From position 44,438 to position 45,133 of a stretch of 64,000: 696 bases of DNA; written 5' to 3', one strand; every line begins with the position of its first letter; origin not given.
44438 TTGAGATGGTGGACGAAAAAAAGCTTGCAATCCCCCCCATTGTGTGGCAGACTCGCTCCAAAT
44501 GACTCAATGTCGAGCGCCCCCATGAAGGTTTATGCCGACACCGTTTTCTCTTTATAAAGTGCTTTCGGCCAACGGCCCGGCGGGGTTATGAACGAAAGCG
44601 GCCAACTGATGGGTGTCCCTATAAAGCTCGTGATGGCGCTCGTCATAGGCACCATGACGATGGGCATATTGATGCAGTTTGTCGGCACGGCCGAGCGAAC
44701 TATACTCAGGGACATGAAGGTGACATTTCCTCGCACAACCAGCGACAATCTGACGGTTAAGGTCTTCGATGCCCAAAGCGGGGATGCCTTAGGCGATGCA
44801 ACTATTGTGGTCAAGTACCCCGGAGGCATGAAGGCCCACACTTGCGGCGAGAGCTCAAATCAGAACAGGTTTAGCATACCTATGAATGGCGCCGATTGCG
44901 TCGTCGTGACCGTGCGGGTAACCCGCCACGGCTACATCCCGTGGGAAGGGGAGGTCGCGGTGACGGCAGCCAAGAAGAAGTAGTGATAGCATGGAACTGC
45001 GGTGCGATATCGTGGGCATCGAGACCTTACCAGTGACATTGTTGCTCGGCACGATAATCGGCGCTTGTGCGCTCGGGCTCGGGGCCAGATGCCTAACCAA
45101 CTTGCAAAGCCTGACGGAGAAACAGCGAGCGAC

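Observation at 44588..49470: Operon of seven proteins with type-IV-pilin-like (class III) N-termini but no ATPase or platform gene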

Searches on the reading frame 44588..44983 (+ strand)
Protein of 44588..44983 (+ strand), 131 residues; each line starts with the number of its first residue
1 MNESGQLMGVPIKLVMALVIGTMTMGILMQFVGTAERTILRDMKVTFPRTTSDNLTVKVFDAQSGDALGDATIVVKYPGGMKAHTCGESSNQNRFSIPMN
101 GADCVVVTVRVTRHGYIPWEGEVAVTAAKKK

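Call 3: search_protein_families(library=pfam, proteins=[window:44588-44983:+], max_evalue=1)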
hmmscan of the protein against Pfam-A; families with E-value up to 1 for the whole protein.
window:44588-44983:+ (131 aa): 0 families

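Call 4: search_protein_families(library=ncbifam, proteins=[window:44588-44983:+], max_evalue=1)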
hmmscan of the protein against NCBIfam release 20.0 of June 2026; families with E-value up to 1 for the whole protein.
window:44588-44983:+ (131 aa): 0 families

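Call 51: search_solved_structures(query=A3, max_evalue=10, show_alignments=2)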
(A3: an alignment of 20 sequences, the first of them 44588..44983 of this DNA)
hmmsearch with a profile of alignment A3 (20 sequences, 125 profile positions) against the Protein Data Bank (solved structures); distinct sequences matched with E-value up to 10: 4.
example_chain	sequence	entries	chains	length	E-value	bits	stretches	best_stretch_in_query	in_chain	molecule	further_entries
7dm0_A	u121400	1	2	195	0.018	18.3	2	62-101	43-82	Biofilm-associated surface protein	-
1wlw_A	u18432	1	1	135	0.76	13.1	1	3-53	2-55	Congerin II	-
1wlc_A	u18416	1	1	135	0.94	12.8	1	3-53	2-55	Congerin II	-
6m3a_A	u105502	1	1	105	1.3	12.4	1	62-101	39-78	Biofilm-associated surface protein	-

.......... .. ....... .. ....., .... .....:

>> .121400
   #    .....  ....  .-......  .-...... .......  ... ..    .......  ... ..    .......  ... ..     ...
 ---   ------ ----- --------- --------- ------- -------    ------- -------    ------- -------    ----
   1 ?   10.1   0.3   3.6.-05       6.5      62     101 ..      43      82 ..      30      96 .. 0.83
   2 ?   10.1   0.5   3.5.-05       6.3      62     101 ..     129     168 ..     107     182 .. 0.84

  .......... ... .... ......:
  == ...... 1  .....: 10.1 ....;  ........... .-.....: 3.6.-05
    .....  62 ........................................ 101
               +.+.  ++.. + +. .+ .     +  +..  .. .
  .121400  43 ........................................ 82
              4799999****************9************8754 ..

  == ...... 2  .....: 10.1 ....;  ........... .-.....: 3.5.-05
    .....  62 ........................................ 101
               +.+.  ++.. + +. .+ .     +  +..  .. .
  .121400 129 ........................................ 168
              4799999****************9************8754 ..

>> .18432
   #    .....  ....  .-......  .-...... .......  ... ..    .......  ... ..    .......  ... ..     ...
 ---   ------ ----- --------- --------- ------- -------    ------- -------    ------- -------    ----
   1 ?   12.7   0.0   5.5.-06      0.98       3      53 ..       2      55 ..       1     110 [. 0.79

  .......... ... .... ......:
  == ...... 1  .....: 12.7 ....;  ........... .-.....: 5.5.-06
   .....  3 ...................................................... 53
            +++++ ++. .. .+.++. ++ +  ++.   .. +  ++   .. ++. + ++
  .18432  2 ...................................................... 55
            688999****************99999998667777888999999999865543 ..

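Call 66: search_protein_families(library=pfam, alignment_id=A7, max_evalue=0.01)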
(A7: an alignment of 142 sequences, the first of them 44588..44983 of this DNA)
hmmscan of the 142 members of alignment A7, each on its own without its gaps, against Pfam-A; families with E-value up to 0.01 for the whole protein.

A. member 1, window:44588-44983:+ (131 aa): 0 families

B. families by the number of members that match (of 142 scanned): 14 families
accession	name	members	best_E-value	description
PF23955.1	DUF7284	10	7.6e-09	Family of unknown function (DUF7284)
PF13620.12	CarboxypepD_reg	10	5.4e-06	Carboxypeptidase regulatory-like domain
PF09134.16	Invasin_D3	2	0.00023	Invasin, domain 3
PF02369.22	Big_1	1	0.00025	Bacterial Ig-like domain (group 1)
PF01442.23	Apolipoprotein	1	0.00038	Apolipoprotein A1/A4/E domain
PF19057.6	PH_19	1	0.0012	PH domain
PF22119.1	GST_C_8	1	0.0051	Glutathione S-transferase, C-terminal domain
PF02484.20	Rhabdo_NV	1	0.0072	Rhabdovirus Non-virion protein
PF22872.1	DUF7018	1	0.0083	Domain of unknown function (DUF7018)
PF18054.6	CEL_III_C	1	0.0084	CEL-III C-terminal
PF23928.1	DUF7266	1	0.0085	Family of unknown function (DUF7266)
PF20323.3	DUF6618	1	0.0086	Family of unknown function (DUF6618)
PF01691.21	Adeno_E1B_19K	1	0.0088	Adenovirus E1B 19K protein / small t-antigen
PF03732.24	Retrotrans_gag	1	0.0098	Retrotransposon gag protein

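Call 94: find_related_loci(query=A3, collection=metagenome_contigs, flank=10000)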
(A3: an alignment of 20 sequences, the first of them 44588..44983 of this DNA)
Query A3 (131 aa) in metagenome_contigs; peptide patterns used: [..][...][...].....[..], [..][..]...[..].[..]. (x = any residue, [..] = any of these).
177 stretches matched a pattern; 90 encode a relative of the query (tblastn E <= 1e-3); the best 80 are kept; 80 distinct loci.
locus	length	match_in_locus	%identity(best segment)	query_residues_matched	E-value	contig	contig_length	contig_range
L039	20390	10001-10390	83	1-130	3e-71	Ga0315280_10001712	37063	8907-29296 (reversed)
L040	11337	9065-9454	83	1-130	3e-71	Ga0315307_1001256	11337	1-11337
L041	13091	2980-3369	83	1-130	3e-71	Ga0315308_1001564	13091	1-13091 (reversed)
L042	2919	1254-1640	83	1-130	5e-71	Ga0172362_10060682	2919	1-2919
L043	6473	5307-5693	78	1-129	3e-68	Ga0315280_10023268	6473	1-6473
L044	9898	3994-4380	78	1-129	4e-67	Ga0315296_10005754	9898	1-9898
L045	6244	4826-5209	87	1-128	3e-66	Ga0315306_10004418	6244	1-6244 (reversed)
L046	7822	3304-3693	85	1-130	7e-66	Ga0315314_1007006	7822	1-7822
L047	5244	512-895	86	1-128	1e-64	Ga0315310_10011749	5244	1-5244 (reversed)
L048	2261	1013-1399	84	1-130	7e-66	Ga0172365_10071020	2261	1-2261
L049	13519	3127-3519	78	1-128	5e-64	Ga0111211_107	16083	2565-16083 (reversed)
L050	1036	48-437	83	1-130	2e-68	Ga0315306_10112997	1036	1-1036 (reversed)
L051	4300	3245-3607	80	1-122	5e-62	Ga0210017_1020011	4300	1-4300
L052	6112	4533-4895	79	1-122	1e-61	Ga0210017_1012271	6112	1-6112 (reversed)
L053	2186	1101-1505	72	1-131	1e-62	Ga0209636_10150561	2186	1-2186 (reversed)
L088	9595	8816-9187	73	1-125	7e-55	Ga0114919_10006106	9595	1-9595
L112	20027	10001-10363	48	1-125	2e-35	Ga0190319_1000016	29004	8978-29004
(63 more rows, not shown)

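Call 98: search_protein_families(library=pfam, proteins=[L040:30-518:+, L040:528-1187:+, L040:1180-1698:+, L040:2028-2606:+, L040:2599-2901:+, L040:2912-5110:+, L040:5117-6922:+, L040:7232-8116:+, L040:8133-8606:-, L040:8599-8877:-], max_evalue=0.01)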
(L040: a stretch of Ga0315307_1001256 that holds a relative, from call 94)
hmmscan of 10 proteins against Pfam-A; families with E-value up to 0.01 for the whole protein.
L040:30-518:+ (162 aa): 3 families
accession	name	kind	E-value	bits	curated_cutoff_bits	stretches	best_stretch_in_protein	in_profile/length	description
PF02463.25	SMC_N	-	2.8e-31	109.1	40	1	67-150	136-219/220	RecF/RecN/SMC N terminal domain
PF13304.12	AAA_21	-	3.4e-06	27.8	27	1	63-127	233-297/304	AAA domain, putative AbiEii toxin, Type IV TA system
PF13558.12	SbcC_Walker_B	-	0.0053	17.4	27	0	62-115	27-89/90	SbcC/RAD50-like, Walker B motif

L040:528-1187:+ (219 aa): 2 families
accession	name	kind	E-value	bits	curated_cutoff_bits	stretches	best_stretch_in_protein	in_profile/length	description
PF02616.19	SMC_ScpA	-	4e-18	66.7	24.6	2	15-89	1-73/232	Segregation and condensation protein ScpA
PF04824.21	Rad21_Rec8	-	5.7e-06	26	22.7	1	164-213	2-51/55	Conserved region of Rad21 / Rec8 like protein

L040:1180-1698:+ (172 aa): 2 families
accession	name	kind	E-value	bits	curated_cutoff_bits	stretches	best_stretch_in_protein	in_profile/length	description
PF04079.22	SMC_ScpB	-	2.3e-31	109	27.4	1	12-158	2-153/160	Segregation and condensation complex subunit ScpB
PF12840.13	HTH_20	-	0.00085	19.7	27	0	10-49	6-43/51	Helix-turn-helix domain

L040:2028-2606:+ (192 aa): 0 families

L040:2599-2901:+ (100 aa): 9 families
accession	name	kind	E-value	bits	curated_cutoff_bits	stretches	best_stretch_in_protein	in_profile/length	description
PF04102.17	SlyX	-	1.5e-05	26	30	1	29-95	2-65/67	SlyX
PF16454.10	PI3K_P85_iSH2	-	0.00055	20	31.5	1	16-87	81-152/161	Phosphatidylinositol 3-kinase regulatory subunit P85 inter-SH2 domain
PF25450.1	Rab11-FIP3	-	0.00099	19.8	31.9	1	25-82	56-113/125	Rab11-FIP3-like domain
PF08614.16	ATG16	-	0.0017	19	33.7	1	29-90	73-134/200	Autophagy protein 16 (ATG16)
PF05549.16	Allexi_40kDa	-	0.0024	17.9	26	1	6-86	69-146/271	Allexivirus 40kDa protein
PF25443.1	ANG-1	-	0.0029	18.2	28.5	1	11-79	16-81/105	ANG-1-like domain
PF09763.15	Sec3_CC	-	0.0031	17.8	27.1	1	21-75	12-66/133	Exocyst complex component Sec3, coiled-coil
PF05531.17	NPV_P10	-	0.0051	17.7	29.8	1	21-76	9-60/75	Nucleopolyhedrovirus P10 protein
PF24481.2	CT398_CC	-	0.0099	16.2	27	0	29-86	87-144/180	CT398-like coiled coil hairpin domain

L040:2912-5110:+ (732 aa): 4 families
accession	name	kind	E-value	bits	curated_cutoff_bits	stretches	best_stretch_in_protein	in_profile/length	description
PF00437.27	T2SSE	-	1.1e-19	70.8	24.9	1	323-585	26-274/370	Type II/IV secretion system protein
PF13401.12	AAA_22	-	0.003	18.3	27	0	438-539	4-104/130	AAA domain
PF13191.12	AAA_16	-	0.0055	17.7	32.6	0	440-540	25-120/167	AAA ATPase domain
PF12775.13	AAA_7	-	0.007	16.4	25.8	0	431-473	25-68/181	P-loop containing dynein motor region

L040:5117-6922:+ (601 aa): 0 families

L040:7232-8116:+ (294 aa): 3 families
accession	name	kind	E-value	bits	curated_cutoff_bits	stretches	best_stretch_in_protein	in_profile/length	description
PF02811.25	PHP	-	1.1e-11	45.8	26.4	1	11-162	1-149/164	PHP domain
PF13263.12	PHP_C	-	0.00057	19.8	21.3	1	232-250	8-26/56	PHP-associated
PF19799.5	DUF6282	-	0.0027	17.9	26.8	1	9-72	2-67/196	Family of unknown function (DUF6282)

L040:8133-8606:- (157 aa): 0 families

L040:8599-8877:- (92 aa): 1 family
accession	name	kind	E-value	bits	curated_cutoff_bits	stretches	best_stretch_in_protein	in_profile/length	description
PF00708.24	Acylphosphatase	-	2.1e-28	98.9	22.5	1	6-89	2-85/85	Acylphosphatase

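Call 103: search_protein_families(library=pfam, proteins=[L112:17239-19233:+, L112:14309-14974:+, L112:14982-15599:+, L112:15018-16019:-, L112:16003-16674:-], max_evalue=0.01)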
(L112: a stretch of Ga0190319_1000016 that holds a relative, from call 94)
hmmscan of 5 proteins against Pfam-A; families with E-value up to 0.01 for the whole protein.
L112:17239-19233:+ (664 aa): 1 family
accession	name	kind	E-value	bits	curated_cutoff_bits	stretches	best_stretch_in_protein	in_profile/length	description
PF00437.27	T2SSE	-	1.3e-07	31.1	24.9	1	336-496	108-261/370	Type II/IV secretion system protein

L112:14309-14974:+ (221 aa): 6 families
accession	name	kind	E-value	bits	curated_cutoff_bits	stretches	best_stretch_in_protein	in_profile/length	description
PF02732.21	ERCC4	-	1.5e-32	112.8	24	1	8-126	2-138/140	ERCC4 domain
PF12826.13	HHH_2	-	2.3e-09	37.7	27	1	161-212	7-58/64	Helix-hairpin-helix motif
PF14520.12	HHH_5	-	7e-08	33.3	27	1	161-207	6-53/57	Helix-hairpin-helix domain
PF00633.29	HHH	-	3.9e-07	30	24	1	180-207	2-29/30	Helix-hairpin-helix motif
PF20582.4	UPF0758_N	-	0.005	17.3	27.1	0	168-202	43-76/77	UPF0758 N-terminal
PF12836.13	HHH_3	-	0.009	16.5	27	0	185-206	10-31/65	Helix-hairpin-helix motif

L112:14982-15599:+ (205 aa): 0 families

L112:15018-16019:- (333 aa): 1 family
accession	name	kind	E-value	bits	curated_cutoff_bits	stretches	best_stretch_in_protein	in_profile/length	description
PF00850.24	Hist_deacetyl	-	1.2e-85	287.9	27.9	1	24-304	1-298/298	Histone deacetylase domain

L112:16003-16674:- (223 aa): 1 family
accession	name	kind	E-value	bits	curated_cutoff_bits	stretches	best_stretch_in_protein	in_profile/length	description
PF01902.24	Diphthami_syn_2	-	1.6e-67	227.7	23.2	1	4-215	5-215/219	Diphthamide synthase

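Call 104: search_protein_families(library=ncbifam, proteins=[L040:2912-5110:+, L040:5117-6922:+, L040:2599-2901:+, L040:2028-2606:+], max_evalue=1)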
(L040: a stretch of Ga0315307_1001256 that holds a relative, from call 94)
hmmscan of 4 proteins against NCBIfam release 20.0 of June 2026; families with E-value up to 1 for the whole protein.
L040:2912-5110:+ (732 aa): 21 families
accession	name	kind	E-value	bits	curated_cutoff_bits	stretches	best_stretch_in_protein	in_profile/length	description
TIGR03819.1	heli_sec_ATPase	hypoth_equivalog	7.5e-40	137.1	373.15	1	294-565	37-297/340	TadA family conjugal transfer-associated ATPase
NF058587.1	archaellum_moto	equivalog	2.4e-39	135.5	550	1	279-672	117-497/527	archaellum flagellar ATPase motor FlaI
TIGR02788.1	VirB11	equivalog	3.3e-22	78.9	249.95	2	431-566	136-263/308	P-type DNA transfer ATPase VirB11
TIGR02782.1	TrbB_P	equivalog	1.6e-21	76.9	304.55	1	313-605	15-295/303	P-type conjugative transfer ATPase TrbB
NF053672.1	bindosome_BasE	exception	2e-19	69.7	1000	1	266-603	103-427/512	bindosome assembly system ATPase subunit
NF010469.0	PRK13894.1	subfamily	3.7e-17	62.6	508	1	312-583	27-282/320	conjugal transfer ATPase TrbB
NF041000.1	ATPase_ComGA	equivalog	3.5e-14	52.5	300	1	320-583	11-259/267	competence type IV pilus ATPase ComGA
NF010425.0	PRK13851.1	equivalog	1e-13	50.9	461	1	429-565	152-280/344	type IV secretion system protein VirB11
NF010475.0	PRK13900.1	equivalog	3.1e-11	42.9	389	1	432-578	153-297/333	type IV secretion system ATPase VirB11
NF010407.0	PRK13833.1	subfamily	8.7e-11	41.8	499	1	373-565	79-259/323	conjugal transfer protein TrbB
TIGR01420.1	pilT_fam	subfamily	1.1e-10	41.3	319.1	1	438-566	121-240/343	PilT/PilU family type 4a pilus ATPase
NF007755.0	PRK10436.1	equivalog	2.3e-09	36.5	617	1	433-576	213-342/465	type II secretion system protein GspE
TIGR02533.1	type_II_gspE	equivalog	1.3e-07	30.7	630.25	1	433-574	237-364/486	type II secretion system ATPase GspE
TIGR02525.1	plasmid_TraJ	equivalog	1.9e-06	27.1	368.3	1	433-567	143-271/372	plasmid transfer ATPase TraJ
TIGR02538.1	type_IV_pilB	equivalog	2.5e-06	26.4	675.65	1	432-585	309-448/564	type IV-A pilus assembly ATPase PilB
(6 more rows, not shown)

L040:5117-6922:+ (601 aa): 1 family
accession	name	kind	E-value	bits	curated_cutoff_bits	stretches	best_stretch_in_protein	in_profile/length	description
NF050093.1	SitA5_escort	subfamily_domain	0.23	11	160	1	126-257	55-188/262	SitA5 family polymorphic toxin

L040:2599-2901:+ (100 aa): 26 families (the best 25 are shown)
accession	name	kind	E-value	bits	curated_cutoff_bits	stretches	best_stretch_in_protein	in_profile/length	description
TIGR02169.1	SMC_prok_A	equivalog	0.00035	18.4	729.4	1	8-91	861-944/1165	chromosome segregation protein SMC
TIGR04211.1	SH3_and_anchor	equivalog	0.00058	19.5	65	1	21-88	64-131/198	TIGR04211 family SH3 domain-containing protein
TIGR02168.1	SMC_prok_B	equivalog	0.001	16.9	567.35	1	20-82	795-857/1181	chromosome segregation protein SMC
TIGR01843.1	type_I_hlyD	subfamily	0.0014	17.6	208.65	1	19-77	125-183/422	HlyD family type I secretion periplasmic adaptor subunit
NF040788.1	S-lay_SlaB_Mtsph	equivalog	0.0022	17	700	1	25-82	310-367/416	S-layer protein SlaB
NF008729.0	PRK11747.1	equivalog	0.0025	16.3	598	1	6-97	337-428/703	ATP-dependent DNA helicase DinG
NF045487.1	ASRP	equivalog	0.0029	16.3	300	1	22-81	375-438/593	archaea-specific SMC-related protein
NF006543.0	PRK09039.1-2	equivalog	0.0035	17.2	305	1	28-92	52-116/350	peptidoglycan -binding protein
NF045622.1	Npun_F5560_fam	hypoth_equivalog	0.0037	17.3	125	1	35-72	109-146/156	Npun_F5560 family protein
NF049906.1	IncMemCPSIT0556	equivalog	0.005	15.6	400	1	25-82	222-279/337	CPSIT_0556 family inclusion membrane protein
NF033885.1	conj_TraP_IncI1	equivalog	0.0081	15.9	135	1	21-86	84-149/217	conjugal transfer protein TraP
NF038218.1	IcmG_DotF_IVB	equivalog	0.0083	15.8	200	1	36-82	116-162/266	type IVB secretion system protein IcmG/DotF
NF047515.1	SpiroCoCo_C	equivalog_domain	0.0097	15.1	125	1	20-79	208-267/313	SpiroCoCo family coiled-coil protein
NF002024.0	PRK00846.1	equivalog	0.018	15.3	90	1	26-65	10-47/78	hypothetical protein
NF047747.1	PrtsmActNtasePan2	equivalog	0.02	14.2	700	1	36-80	22-66/397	proteasome-activating nucleotidase Pan2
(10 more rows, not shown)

L040:2028-2606:+ (192 aa): 1 family
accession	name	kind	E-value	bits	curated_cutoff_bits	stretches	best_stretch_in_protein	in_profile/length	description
NF009469.0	PRK12826.1-5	equivalog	0.0091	15.4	489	1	12-76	37-100/269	SDR family oxidoreductase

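Call 105: search_solved_structures(query=L040:2912-5110:+, max_evalue=0.001)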
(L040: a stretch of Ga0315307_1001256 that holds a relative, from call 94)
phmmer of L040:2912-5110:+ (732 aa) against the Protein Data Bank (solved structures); distinct sequences matched with E-value up to 0.001: 15.
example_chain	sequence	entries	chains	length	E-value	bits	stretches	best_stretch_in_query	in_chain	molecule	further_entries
2oap_1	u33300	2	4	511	1.8e-32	116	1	260-631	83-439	Type II secretion system protein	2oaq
8rkd_E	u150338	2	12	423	3e-26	95.5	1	261-606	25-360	Pilus assembly ATPase CpaF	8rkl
8rjf_A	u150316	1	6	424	3e-26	95.5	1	261-606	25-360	Pilus assembly ATPase CpaF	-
9e24_A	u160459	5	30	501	4.6e-26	94.9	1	260-606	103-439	CpaF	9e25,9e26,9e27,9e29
4ii7_A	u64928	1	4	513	2.3e-24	89.3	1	306-660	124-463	FlaI ATPase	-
4ihq_A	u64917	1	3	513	1.6e-23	86.5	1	306-660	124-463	FlaI ATPase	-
2gsz_A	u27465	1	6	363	3.9e-09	38.9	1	402-566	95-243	twitching motility protein PilT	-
2ewv_A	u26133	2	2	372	4.1e-09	38.9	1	402-566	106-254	twitching motility protein PilT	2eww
6bge_A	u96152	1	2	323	7e-09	38.1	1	375-565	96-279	VirB11-like protein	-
1g6o_A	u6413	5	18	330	7.4e-09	38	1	375-565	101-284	CAG-ALPHA | virB11 homolog | Cag-alfa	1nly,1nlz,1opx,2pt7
2eyu_A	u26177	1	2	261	8e-09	37.9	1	434-566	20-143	twitching motility protein PilT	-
2gza_A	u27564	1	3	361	5.4e-08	35.2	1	424-565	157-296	Type IV secretion system protein VirB11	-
3jvu_A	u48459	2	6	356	6.1e-05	25.1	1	439-567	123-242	Twitching mobility protein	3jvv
8dze_A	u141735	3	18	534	0.00089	21.2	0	443-585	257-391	BfpD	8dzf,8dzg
4pht_A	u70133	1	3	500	0.00094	21.2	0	440-576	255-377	General secretory pathway protein E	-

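Call 114: search_solved_structures(query=A8, max_evalue=10)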
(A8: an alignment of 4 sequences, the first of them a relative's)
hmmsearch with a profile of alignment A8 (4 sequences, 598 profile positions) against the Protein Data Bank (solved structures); distinct sequences matched with E-value up to 10: 3.
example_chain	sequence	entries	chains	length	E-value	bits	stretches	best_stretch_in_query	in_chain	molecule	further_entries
5j10_A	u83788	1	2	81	0.7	11.5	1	163-226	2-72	peptide design 2L4HC2_24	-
7upo_C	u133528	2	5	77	1.5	10.4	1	444-484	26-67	DHT03 protein C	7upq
6dlm_A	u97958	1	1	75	5.3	8.6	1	179-226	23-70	DHD127_A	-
